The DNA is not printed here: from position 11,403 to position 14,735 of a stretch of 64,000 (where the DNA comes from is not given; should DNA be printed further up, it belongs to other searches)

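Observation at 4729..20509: Hybrid supercluster: O2-dependent box ring-cleavage genes interleaved with an anaerobic-type 4-hydroxybenzoyl-CoA reductase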

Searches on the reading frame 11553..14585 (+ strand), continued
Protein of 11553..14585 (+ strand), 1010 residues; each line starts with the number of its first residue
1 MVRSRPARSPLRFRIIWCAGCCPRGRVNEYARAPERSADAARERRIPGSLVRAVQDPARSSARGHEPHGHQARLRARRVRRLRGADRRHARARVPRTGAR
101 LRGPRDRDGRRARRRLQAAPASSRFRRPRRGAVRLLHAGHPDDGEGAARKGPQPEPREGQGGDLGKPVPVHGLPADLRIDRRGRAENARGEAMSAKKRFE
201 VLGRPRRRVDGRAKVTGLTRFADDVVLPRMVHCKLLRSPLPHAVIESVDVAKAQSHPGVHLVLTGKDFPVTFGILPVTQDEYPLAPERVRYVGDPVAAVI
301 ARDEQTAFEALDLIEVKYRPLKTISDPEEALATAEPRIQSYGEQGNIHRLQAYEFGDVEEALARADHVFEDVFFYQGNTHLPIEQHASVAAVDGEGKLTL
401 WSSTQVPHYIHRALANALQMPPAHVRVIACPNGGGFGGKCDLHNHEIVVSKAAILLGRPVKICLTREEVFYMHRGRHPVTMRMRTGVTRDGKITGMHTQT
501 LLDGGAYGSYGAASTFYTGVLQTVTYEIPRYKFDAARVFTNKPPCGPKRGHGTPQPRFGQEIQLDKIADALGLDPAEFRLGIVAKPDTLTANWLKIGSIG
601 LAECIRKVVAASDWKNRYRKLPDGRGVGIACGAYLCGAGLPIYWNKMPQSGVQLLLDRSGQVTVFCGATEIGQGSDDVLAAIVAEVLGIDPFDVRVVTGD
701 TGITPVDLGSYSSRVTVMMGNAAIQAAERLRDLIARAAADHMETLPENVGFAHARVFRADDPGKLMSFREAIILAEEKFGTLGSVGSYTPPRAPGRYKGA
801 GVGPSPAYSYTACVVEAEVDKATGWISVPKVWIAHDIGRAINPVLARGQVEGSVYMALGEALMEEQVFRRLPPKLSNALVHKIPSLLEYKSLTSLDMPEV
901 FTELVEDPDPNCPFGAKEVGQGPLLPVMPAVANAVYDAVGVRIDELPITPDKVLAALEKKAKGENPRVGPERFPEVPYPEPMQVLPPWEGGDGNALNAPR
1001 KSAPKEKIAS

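Call 13: find_related_loci(query=A1, collection=genome_contigs, flank=10000)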
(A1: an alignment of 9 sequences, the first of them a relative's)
Query A1 (818 aa) in genome_contigs; peptide patterns used: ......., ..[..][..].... (x = any residue, [..] = any of these).
600 stretches matched a pattern (row limit reached: there are more); 583 encode a relative of the query (tblastn E <= 1e-3); the best 80 are kept; 80 distinct loci.
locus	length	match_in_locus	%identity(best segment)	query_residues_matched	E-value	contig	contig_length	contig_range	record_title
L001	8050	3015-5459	90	1-815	0e+0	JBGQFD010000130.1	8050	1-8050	MAG: Gammaproteobacteria bacterium isolate OBJ2_061818_090_61 k141_2443414_length_8050_cov_12.9563, whole genome shotgun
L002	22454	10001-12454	90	1-817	0e+0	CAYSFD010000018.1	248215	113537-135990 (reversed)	MAG TPA_asm: uncultured Enterobacteriaceae bacterium isolate binchicken_co165_176 genome assembly, contig: k141_2776574,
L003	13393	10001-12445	90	1-815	0e+0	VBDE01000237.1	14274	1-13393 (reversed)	MAG: Betaproteobacteria bacterium isolate BP_35 14_1009_09_30cm_scaffold_7598, whole genome shotgun sequence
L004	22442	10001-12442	90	2-815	0e+0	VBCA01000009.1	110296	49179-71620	MAG: Betaproteobacteria bacterium isolate BP_5 14_0919_02_20cm_scaffold_26, whole genome shotgun sequence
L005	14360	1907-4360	88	1-818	0e+0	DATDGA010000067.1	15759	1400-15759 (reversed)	MAG TPA_asm: Burkholderiales bacterium isolate SMAG_U240 k141_265078, whole genome shotgun sequence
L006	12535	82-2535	87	1-818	0e+0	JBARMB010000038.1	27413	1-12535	MAG: Burkholderiales bacterium isolate MFD06446_ilm_asm_bin12 k127_192644, whole genome shotgun sequence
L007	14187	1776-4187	84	1-802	0e+0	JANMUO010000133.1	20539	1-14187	MAG: Betaproteobacteria bacterium isolate SOY_1_B_metabat.29 SOY_1_B_k141_3709284, whole genome shotgun sequence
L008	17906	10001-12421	83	1-805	0e+0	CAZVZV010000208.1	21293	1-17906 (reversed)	MAG TPA_asm: uncultured Enterobacteriaceae bacterium isolate binchicken_co165_254 genome assembly, contig: k141_245911,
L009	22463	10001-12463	83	1-818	0e+0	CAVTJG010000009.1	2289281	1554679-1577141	MAG: uncultured beta proteobacterium isolate MFD05684.bin.1.75 genome assembly, contig: contig_21198, whole genome shotg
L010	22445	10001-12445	80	1-818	0e+0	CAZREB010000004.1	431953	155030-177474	MAG TPA_asm: uncultured Bordetella sp. isolate binchicken_co199_16 genome assembly, contig: NODE_15_length_431953_cov_11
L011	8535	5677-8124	79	1-817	0e+0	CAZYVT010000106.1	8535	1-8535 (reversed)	MAG TPA_asm: uncultured Enterobacteriaceae bacterium isolate SRP119689_co1_1 genome assembly, contig: NODE_13170_length_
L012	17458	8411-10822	81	7-813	0e+0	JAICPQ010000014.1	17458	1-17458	MAG: Burkholderiales bacterium isolate TY_FP_2_bin.34 k141_5694542_length_17458_cov_19.6283, whole genome shotgun sequen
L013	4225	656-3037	80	7-802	0e+0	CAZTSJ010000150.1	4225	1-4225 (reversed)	MAG TPA_asm: uncultured Bordetella sp. isolate binchicken_co165_140 genome assembly, contig: k141_1468192, whole genome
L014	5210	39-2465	80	1-809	0e+0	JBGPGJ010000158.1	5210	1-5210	MAG: Sulfurifustaceae bacterium isolate OBJ_0618_7090110_45 k141_4512987_length_5210_cov_14.0000, whole genome shotgun s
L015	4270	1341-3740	79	7-809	0e+0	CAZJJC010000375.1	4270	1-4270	MAG TPA_asm: uncultured Enterobacteriaceae bacterium isolate binchicken_co31_55 genome assembly, contig: k141_3285719, w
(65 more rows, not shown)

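Call 17: search_solved_structures(query=window:12129-14585:+, show_alignments=1, max_evalue=1e-60)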
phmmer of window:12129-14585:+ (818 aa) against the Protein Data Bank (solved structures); distinct sequences matched with E-value up to 1e-60: 11.
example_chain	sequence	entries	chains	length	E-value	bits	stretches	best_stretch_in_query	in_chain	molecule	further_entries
1rm6_A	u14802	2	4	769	1.8e-168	565.6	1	15-768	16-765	4-hydroxybenzoyl-CoA reductase alpha subunit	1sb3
7dqx_A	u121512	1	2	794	3e-82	280.4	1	11-766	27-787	6-hydroxypseudooxynicotine dehydrogenase complex subunit gamma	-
8uem_A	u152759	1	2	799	8.4e-82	278.9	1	11-769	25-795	Carbon monoxide dehydrogenase (Large chain), CoxL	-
3hrd_A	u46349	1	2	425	2.4e-71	244.3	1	5-416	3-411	Nicotinate dehydrogenase large molybdopterin subunit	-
1t3q_B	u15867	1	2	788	2.3e-70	241.1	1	14-768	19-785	quinoline 2-oxidoreductase large subunit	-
1n5w_B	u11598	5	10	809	5.4e-65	223.3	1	6-747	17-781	Carbon monoxide dehydrogenase large chain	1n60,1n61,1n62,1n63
4zoh_A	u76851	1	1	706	6.1e-65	223.1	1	10-759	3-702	Putative oxidoreductase molybdopterin-binding subunit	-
1zxi_B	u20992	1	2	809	7e-65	222.9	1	6-747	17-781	Carbon monoxide dehydrogenase large chain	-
5g5h_C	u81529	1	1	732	6.6e-62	213.1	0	7-765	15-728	Aldehyde oxidoreductase molybdenum-binding subunit PaoC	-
5g5g_C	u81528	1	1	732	1.3e-61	212.2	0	7-765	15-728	PUTATIVE XANTHINE DEHYDROGENASE YAGS FAD-BINDING SUBUNIT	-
2w55_B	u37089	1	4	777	7.5e-61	209.6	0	10-388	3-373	XANTHINE DEHYDROGENASE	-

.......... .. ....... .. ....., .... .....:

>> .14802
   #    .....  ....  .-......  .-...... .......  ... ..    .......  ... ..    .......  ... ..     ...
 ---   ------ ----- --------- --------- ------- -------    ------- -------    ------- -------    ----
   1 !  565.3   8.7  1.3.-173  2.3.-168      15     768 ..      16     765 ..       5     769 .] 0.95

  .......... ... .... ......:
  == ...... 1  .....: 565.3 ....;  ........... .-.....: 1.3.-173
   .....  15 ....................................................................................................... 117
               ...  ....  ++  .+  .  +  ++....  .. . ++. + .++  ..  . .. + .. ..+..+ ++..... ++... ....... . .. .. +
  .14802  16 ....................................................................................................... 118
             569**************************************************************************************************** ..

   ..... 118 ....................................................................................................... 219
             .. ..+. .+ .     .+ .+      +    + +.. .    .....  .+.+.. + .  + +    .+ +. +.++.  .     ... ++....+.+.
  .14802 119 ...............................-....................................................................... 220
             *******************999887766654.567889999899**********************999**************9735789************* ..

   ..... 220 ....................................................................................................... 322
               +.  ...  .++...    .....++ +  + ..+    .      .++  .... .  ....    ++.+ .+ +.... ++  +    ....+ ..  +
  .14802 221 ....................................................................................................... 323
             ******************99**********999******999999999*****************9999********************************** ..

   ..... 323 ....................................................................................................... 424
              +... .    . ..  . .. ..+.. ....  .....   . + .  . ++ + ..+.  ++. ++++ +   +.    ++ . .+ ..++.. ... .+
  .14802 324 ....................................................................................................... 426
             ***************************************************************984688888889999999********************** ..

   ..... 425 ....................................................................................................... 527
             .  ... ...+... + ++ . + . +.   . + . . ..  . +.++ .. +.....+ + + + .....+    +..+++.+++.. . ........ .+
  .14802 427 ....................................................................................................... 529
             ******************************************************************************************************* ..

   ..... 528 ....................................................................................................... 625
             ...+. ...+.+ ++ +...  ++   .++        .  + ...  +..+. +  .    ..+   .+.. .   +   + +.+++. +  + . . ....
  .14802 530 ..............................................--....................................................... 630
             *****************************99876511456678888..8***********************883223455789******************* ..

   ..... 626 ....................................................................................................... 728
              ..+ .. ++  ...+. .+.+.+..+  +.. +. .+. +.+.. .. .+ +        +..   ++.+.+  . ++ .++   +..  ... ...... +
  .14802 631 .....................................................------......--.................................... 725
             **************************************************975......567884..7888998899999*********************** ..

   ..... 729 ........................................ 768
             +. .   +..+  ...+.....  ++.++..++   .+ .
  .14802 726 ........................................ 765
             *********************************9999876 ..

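Call 31: search_dna_similar(query=window:12129-14585:+, collection=plasmids, mode=protein, max_rows=40, max_evalue=1e-80)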
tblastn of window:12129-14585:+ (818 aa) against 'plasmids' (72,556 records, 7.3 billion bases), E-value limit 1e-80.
Records with a match: 124; places in all: 134; records where one place covers at least 80% of the query: 124.
Best place of each record, by identity: <60% 124.
By first word of the organism name: Sinorhizobium 62; Ensifer 11; Rhizobium 6; Natrinema 5; Haloarcula 5; Sulfitobacter 4; Clostridium 4; Escherichia 3; Paracoccus 2; Shinella 2; and 16 more.
By predicted mobility (MOB-suite, as given by PLSDB): non-mobilizable 58; mobilizable 58; conjugative 8.
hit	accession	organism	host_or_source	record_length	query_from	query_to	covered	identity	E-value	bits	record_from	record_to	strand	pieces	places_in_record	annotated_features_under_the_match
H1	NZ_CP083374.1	Ensifer canadensis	Melilotus albus,Cell Culture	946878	4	768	94%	37.2%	1e-125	423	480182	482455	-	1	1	xanthine dehydrogenase family protein molybdopterin-binding subunit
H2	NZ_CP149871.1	Sinorhizobium medicae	Melilotus albus,Cell Culture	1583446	3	789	96%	36.0%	1e-119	406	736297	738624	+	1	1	none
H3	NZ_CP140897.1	Sinorhizobium medicae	Medicago lupulina,whole organism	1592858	3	789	96%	36.0%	1e-119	406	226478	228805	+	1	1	none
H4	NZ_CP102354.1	Paracoccus sp. SMMA_5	pure culture,Lotus pond, a sulfur-borax ...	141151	4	770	94%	37.0%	5e-123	416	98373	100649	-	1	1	molybdopterin cofactor-binding domain-containing protein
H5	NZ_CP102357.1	Paracoccus sp. SMMA_5_TC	pure culture,Lotus pond, a sulfur-borax ...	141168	4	770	94%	37.0%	5e-123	416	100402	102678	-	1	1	molybdopterin cofactor-binding domain-containing protein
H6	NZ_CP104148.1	Sinorhizobium medicae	Trigonella foenum-graecum,cell culture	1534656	3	789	96%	35.6%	8e-119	404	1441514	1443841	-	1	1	none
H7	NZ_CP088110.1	Sinorhizobium medicae WSM1115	cell culture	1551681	3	789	96%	35.6%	8e-119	404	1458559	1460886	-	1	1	none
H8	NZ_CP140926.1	Sinorhizobium medicae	Medicago lupulina,whole organism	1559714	3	789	96%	35.6%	9e-119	403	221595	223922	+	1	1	none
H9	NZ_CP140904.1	Sinorhizobium medicae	Medicago lupulina,whole organism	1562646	3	789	96%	35.6%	9e-119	403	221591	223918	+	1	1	none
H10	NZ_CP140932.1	Sinorhizobium medicae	Medicago lupulina,whole organism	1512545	3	789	96%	35.6%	1e-118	403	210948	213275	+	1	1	none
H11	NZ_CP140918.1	Sinorhizobium medicae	Medicago lupulina,whole organism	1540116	3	789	96%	35.6%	1e-118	403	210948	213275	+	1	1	none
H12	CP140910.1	Sinorhizobium medicae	Medicago lupulina,whole organism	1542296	3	789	96%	35.6%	1e-118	403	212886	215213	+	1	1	xanthine dehydrogenase family protein molybdopterin-binding subunit | GTP-binding protein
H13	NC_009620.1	Sinorhizobium medicae WSM419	-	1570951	3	789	96%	35.4%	2e-118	402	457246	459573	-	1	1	none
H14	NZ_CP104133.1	Sinorhizobium sp. K101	Phaseolus vulgaris,cell ...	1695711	3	770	94%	35.9%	4e-118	401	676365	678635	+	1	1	none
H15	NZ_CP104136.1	Sinorhizobium sp. C101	Phaseolus vulgaris,cell ...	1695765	3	770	94%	35.9%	4e-118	401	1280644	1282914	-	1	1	record has no annotation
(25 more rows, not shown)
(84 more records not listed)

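Call 41: search_protein_representatives(protein=window:12129-14585:+)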
Query: 818 residues. Proteins with E-value up to 0.001 (for the whole library): 48860; up to 1e-10: 21365; up to 1e-30: 5423. The best 150 are listed.
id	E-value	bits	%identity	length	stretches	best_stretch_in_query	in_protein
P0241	0.0e+00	1081.6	62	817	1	6-804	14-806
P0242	1.2e-259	880.5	54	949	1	15-770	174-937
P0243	2.4e-238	810.0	50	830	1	4-777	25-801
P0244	3.1e-236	803.0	61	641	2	4-333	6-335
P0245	4.0e-218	743.1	48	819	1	10-767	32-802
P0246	1.1e-212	725.1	60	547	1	265-804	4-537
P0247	6.5e-211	719.2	47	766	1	15-771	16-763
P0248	3.6e-210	716.8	47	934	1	8-767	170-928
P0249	9.8e-208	708.7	72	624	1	161-589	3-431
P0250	4.0e-201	686.9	85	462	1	5-351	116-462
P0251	4.1e-199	680.2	44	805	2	7-550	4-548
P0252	2.2e-197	674.5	45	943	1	7-775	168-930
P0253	6.6e-196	669.6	51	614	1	172-774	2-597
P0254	4.8e-193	660.2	45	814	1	6-773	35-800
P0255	5.3e-187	640.2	43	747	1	21-772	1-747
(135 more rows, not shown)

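Call 45: find_encoding_contigs(protein=P0241, flank=10000, max_places=2)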
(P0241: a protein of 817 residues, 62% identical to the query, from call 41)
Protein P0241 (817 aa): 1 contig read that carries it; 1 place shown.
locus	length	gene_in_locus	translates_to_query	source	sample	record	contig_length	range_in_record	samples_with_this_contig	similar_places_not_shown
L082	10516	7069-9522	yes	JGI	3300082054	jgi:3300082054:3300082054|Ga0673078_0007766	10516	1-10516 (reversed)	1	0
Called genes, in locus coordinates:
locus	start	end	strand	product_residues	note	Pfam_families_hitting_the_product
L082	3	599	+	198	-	?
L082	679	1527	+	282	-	PF13714:PEP_mutase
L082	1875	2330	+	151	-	PF05402:PqqD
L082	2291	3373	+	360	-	PF07475:Hpr_kinase_C (weak), PF27840:ScmC (weak)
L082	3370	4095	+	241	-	PF13641:Glyco_tranf_2_3, PF00535:Glycos_transf_2, PF10111:Glyco_tranf_2_2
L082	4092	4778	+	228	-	PF00535:Glycos_transf_2, PF10111:Glyco_tranf_2_2, PF13641:Glyco_tranf_2_3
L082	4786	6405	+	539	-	PF14907:NTP_transf_5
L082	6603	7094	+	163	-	PF00111:Fer2, PF13085:Fer2_3 (weak), PF01799:Fer2_2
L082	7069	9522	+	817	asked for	PF01315:Ald_Xan_dh_C, PF02738:MoCoBD_1, PF20256:MoCoBD_2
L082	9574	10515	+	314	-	?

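Call 68: find_encoding_contigs(protein=P0247, flank=10000, max_places=2)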
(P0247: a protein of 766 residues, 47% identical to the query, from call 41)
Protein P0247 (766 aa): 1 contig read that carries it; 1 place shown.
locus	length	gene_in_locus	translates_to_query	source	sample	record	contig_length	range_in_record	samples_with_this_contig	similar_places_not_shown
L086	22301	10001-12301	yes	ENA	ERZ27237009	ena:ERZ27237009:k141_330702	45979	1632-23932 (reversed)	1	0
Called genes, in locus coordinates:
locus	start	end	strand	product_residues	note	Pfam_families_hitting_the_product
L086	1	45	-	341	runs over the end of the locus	PF08240:ADH_N, PF01262:AlaDh_PNT_C (weak), PF00107:ADH_zinc_N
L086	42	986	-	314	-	PF00378:ECH_1, PF16113:ECH_2, PF24463:DUF7577 (weak)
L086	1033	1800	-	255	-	PF00378:ECH_1, PF16113:ECH_2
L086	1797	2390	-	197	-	PF00440:TetR_N, PF17932:TetR_C_24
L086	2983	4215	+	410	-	PF13433:Peripla_BP_5 (weak), PF13458:Peripla_BP_6, PF01094:ANF_receptor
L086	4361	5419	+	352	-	PF02653:BPD_transp_2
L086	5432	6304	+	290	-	PF02653:BPD_transp_2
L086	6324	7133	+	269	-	PF00005:ABC_tran, PF13304:AAA_21 (faint), PF12399:BCA_ABC_TP_C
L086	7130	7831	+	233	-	PF00005:ABC_tran, PF13304:AAA_21 (faint)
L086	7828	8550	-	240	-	PF00989:PAS, PF13426:PAS_9 (weak), PF00196:GerE, PF08281:Sigma70_r4_2 (weak)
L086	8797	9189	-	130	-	PF01814:Hemerythrin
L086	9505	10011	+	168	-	PF00111:Fer2, PF13085:Fer2_3, PF01799:Fer2_2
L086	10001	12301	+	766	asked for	PF01315:Ald_Xan_dh_C, PF02738:MoCoBD_1, PF20256:MoCoBD_2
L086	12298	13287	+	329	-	PF00941:FAD_binding_5, PF03450:CO_deh_flav_C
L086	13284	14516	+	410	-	PF00330:Aconitase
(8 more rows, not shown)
